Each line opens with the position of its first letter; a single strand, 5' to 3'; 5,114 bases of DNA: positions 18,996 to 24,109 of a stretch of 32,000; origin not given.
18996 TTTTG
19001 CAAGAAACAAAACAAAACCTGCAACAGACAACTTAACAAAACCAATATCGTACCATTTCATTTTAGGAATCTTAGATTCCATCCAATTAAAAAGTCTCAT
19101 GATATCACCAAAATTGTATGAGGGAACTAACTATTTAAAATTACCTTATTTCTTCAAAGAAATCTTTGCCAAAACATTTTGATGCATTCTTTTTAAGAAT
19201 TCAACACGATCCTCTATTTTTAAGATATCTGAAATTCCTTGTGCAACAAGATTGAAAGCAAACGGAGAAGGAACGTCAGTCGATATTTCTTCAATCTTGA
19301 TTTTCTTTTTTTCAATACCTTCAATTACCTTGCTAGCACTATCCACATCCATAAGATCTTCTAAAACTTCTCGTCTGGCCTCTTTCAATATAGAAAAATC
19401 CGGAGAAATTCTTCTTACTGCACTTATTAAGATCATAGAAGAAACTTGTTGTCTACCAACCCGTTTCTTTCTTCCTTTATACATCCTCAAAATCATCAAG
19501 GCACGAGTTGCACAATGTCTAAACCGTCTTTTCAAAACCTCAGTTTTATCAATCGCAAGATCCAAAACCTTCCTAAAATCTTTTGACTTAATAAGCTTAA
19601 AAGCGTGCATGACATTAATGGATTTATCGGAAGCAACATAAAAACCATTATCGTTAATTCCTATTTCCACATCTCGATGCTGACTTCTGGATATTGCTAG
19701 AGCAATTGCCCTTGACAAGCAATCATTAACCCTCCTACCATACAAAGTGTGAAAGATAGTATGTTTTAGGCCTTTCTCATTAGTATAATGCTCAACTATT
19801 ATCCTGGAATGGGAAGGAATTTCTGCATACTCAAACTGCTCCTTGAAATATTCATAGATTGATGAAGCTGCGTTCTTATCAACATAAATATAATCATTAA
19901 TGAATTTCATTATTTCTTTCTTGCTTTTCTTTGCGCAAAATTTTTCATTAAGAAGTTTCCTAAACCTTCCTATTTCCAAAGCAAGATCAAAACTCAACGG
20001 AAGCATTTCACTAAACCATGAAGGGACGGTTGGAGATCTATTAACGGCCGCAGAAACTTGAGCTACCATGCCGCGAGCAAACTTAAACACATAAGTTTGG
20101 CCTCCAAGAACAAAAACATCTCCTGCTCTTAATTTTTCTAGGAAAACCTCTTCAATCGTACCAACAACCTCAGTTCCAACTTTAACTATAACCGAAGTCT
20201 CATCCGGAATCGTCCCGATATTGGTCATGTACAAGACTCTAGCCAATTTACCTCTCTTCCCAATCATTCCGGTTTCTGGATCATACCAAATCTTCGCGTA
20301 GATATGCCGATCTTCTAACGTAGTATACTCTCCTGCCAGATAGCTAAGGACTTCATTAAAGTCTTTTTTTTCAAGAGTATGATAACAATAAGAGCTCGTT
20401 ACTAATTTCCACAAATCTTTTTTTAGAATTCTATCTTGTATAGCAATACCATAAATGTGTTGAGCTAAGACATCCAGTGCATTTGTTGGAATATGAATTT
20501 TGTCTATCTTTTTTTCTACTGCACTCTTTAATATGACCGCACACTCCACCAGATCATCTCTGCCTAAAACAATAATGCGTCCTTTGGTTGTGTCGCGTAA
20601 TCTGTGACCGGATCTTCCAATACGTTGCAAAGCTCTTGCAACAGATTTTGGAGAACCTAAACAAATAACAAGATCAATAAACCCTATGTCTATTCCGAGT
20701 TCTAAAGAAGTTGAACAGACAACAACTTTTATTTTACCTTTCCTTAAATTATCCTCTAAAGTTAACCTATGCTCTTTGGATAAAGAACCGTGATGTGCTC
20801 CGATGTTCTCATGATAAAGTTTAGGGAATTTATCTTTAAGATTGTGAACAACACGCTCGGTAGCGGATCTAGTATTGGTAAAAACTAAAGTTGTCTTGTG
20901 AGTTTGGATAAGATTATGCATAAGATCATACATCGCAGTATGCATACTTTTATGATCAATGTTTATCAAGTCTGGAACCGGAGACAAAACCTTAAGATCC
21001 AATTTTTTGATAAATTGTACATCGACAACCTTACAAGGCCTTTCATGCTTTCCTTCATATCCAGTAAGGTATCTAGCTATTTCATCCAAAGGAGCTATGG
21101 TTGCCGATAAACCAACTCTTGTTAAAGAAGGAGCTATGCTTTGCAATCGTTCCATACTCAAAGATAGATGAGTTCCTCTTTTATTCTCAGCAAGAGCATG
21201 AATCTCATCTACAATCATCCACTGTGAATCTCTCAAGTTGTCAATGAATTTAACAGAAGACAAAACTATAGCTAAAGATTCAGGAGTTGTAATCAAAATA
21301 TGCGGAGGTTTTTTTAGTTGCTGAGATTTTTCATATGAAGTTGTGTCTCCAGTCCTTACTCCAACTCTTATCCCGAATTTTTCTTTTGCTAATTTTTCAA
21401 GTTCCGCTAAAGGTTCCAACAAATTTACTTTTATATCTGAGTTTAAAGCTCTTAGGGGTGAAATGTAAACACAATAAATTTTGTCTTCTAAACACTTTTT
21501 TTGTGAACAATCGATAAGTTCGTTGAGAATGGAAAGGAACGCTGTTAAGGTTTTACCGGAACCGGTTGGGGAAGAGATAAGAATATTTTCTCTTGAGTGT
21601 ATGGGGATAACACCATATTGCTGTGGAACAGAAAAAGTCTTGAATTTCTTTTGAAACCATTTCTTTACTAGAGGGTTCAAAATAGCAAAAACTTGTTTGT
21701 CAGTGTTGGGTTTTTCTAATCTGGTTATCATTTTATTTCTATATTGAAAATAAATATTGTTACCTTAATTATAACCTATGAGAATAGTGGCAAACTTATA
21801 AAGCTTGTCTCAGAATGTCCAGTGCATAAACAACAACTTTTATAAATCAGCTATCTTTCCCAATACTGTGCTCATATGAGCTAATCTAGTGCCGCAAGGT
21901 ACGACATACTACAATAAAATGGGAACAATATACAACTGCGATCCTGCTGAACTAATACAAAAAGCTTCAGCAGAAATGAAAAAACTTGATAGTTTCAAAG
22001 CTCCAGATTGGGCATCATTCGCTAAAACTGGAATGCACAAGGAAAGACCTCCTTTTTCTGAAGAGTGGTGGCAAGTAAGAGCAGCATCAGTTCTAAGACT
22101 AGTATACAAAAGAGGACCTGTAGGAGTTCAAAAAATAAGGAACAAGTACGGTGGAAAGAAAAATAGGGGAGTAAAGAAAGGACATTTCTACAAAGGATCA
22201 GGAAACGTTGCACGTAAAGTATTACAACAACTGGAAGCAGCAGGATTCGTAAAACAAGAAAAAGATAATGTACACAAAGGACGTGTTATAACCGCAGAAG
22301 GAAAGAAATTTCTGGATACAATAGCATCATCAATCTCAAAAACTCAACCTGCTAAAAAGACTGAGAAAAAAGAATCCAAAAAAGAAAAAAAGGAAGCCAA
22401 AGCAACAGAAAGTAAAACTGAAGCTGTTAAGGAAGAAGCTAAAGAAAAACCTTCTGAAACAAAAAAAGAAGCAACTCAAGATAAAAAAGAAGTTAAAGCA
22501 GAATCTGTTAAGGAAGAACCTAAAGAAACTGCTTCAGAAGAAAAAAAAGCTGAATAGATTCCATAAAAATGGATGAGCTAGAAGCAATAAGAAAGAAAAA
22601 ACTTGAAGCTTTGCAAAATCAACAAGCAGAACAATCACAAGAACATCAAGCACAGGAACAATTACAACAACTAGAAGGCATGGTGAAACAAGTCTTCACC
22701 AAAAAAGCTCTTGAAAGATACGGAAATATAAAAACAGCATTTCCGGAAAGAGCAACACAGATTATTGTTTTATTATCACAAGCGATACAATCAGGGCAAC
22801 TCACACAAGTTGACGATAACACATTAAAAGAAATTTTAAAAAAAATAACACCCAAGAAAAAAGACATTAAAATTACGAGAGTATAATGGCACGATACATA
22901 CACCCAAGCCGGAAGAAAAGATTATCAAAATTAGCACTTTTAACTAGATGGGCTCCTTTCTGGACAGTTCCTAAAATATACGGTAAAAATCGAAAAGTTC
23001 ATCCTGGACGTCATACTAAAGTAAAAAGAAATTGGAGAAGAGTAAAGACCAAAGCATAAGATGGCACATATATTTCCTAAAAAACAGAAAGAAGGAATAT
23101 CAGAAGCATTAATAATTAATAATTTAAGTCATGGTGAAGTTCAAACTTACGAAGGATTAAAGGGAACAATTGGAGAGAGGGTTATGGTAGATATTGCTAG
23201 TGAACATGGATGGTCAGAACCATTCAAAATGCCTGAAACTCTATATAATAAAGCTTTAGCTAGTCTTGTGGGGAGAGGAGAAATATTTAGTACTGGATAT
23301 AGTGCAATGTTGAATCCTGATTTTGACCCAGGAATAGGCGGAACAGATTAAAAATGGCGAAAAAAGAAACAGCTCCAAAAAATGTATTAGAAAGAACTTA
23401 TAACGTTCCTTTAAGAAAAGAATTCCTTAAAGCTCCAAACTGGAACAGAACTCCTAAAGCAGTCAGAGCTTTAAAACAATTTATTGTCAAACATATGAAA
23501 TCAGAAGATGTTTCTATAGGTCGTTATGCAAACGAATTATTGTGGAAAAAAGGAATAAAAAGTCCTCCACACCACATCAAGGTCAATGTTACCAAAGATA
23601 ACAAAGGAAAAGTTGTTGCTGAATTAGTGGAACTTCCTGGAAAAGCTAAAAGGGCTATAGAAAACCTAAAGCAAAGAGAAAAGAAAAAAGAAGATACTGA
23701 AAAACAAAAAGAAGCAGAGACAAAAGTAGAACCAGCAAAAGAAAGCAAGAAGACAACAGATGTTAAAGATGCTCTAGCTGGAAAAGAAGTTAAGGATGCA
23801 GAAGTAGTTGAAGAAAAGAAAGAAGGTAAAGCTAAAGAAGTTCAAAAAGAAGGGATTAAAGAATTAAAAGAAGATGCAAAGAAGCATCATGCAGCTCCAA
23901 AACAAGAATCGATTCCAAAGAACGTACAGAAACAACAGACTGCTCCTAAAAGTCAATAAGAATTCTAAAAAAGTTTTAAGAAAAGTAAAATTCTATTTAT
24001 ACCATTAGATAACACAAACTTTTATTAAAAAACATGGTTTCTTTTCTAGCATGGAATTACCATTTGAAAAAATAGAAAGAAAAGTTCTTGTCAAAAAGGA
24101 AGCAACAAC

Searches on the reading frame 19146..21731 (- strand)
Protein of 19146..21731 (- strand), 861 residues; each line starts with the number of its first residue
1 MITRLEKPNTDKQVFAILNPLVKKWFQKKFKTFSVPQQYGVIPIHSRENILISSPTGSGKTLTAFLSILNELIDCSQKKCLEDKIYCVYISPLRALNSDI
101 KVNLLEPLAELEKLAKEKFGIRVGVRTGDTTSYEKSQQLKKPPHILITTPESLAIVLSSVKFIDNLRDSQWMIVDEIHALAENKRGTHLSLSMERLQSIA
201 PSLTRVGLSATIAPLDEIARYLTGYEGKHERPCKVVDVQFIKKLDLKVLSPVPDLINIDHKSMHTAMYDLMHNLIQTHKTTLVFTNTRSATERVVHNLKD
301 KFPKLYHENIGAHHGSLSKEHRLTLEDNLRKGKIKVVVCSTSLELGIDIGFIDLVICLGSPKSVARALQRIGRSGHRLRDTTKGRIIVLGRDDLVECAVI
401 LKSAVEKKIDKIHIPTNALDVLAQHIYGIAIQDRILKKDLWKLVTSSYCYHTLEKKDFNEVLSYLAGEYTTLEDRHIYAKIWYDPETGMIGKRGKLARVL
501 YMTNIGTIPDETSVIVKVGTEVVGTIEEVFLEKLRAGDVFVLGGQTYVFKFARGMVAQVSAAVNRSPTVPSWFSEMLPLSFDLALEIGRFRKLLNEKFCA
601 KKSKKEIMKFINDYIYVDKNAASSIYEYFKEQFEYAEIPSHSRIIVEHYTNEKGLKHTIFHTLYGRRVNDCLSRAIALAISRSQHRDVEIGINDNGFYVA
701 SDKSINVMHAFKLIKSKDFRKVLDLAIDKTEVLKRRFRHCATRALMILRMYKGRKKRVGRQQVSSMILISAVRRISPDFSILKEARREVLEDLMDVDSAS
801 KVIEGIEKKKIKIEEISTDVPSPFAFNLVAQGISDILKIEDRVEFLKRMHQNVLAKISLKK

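Call 10: search_protein_families(library=pfam, proteins=[window:19146-21731:-], max_evalue=0.001)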
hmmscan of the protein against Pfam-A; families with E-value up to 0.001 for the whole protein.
window:19146-21731:- (861 aa): 6 families
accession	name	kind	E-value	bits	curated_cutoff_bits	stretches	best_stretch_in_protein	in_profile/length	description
PF08494.16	DEAD_assoc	-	1.8e-56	191.5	23.5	1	638-825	1-191/191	DEAD/H associated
PF19306.5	WH_Lhr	-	3.4e-32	111.6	27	1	405-566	4-165/168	Large helicase-related protein, winged helix domain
PF00270.35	DEAD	-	4.9e-30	104.9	26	1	37-214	4-163/167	DEAD/DEAH box helicase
PF00271.37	Helicase_C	-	2.3e-20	73.3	23.5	1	271-375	6-107/110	Helicase conserved C-terminal domain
PF04851.21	ResIII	-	1.8e-11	44.6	22.5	1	31-212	20-162/164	Type III restriction enzyme, res subunit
PF22590.2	Cas3-like_C_2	-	2.9e-05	24.7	27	1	279-374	3-101/106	CRISPR-associated nuclease/helicase Cas3, C-terminal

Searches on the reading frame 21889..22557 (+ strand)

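Call 11: search_protein_families(library=pfam, proteins=[window:21889-22557:+], max_evalue=0.001)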
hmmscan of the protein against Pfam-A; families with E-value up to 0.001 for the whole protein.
window:21889-22557:+ (222 aa): 1 family
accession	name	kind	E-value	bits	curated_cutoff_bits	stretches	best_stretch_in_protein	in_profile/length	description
PF01090.25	Ribosomal_S19e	-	1.7e-48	164.2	29.4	1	13-151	1-136/137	Ribosomal protein S19e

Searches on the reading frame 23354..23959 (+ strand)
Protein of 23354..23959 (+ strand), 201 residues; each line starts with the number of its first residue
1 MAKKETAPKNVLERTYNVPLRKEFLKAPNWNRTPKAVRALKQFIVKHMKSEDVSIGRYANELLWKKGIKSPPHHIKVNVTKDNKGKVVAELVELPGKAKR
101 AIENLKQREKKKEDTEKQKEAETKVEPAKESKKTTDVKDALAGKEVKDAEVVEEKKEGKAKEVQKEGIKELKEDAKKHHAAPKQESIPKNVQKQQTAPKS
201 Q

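Call 11: search_protein_families(library=pfam, proteins=[window:23354-23959:+], max_evalue=0.001)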
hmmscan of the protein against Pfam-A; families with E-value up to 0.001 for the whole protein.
window:23354-23959:+ (201 aa): 1 family
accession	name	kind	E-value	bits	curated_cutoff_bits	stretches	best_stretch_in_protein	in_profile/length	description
PF01198.24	Ribosomal_L31e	-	1.6e-13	51.1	25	1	11-81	2-72/82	Ribosomal protein L31e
